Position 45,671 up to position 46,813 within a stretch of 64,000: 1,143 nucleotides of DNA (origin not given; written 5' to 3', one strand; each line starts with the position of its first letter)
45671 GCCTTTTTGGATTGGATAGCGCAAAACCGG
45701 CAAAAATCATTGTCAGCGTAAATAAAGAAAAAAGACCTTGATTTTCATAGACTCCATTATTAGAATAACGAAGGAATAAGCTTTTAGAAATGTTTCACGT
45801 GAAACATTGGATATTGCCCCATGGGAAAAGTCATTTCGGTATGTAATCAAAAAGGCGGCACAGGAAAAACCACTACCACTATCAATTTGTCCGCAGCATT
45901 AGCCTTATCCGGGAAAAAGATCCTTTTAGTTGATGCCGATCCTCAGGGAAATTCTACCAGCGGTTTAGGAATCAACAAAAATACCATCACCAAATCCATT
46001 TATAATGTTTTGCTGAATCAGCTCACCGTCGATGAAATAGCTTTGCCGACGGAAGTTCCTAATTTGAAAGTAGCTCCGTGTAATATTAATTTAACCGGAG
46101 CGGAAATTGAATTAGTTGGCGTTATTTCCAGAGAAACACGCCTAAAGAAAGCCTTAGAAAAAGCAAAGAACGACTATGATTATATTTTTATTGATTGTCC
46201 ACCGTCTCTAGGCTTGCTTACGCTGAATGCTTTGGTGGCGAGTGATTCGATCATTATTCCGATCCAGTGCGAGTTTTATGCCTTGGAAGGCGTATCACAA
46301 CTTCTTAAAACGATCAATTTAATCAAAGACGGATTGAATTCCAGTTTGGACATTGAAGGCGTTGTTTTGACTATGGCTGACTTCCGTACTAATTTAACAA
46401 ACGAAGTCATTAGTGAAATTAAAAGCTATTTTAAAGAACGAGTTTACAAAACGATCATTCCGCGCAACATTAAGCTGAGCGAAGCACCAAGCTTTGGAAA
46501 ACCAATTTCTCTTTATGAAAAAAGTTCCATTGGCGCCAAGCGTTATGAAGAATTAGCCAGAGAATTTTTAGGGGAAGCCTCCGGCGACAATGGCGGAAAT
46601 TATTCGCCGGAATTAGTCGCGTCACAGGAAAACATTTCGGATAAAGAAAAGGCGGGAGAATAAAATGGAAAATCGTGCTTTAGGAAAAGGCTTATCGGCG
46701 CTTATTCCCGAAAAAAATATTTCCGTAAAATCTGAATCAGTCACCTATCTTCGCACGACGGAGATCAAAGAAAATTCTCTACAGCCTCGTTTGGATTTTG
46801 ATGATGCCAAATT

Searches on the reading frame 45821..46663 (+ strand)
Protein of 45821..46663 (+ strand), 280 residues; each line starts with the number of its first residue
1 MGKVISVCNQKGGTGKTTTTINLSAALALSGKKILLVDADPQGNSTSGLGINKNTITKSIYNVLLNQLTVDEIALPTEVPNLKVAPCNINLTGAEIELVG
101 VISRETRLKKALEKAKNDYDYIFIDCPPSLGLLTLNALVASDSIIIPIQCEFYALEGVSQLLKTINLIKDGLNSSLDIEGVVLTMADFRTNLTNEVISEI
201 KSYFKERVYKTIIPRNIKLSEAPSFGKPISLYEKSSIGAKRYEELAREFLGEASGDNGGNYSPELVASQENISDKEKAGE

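Call 78: search_protein_families(library=pfam, proteins=[window:45821-46663:+], max_evalue=0.00001)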
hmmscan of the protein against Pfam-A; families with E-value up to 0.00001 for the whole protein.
window:45821-46663:+ (280 aa): 7 families
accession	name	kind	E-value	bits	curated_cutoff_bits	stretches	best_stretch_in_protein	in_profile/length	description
PF13614.12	AAA_31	-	1.6e-70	237.1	27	1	3-178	2-177/177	AAA domain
PF01656.29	CbiA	-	1.1e-28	100.2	25.4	1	5-229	1-125/125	CobQ/CobB/MinD/ParA nucleotide binding domain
PF10609.15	ParA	-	2.7e-14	53.7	27.1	1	3-247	4-243/246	NUBPL iron-transfer P-loop NTPase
PF09140.17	MipZ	-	9.5e-12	45.2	20.7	1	4-156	2-137/262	ATPase MipZ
PF00142.24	Fer4_NifH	-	2.1e-11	44.2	25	1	10-249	7-244/271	4Fe-4S iron sulfur cluster binding proteins, NifH/frxC family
PF06564.18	CBP_BcsQ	-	1.5e-08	34.9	21.3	1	5-247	4-231/234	Cellulose biosynthesis protein BcsQ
PF07015.17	VirC1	-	2e-06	27.8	24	0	3-42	2-41/231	VirC1 protein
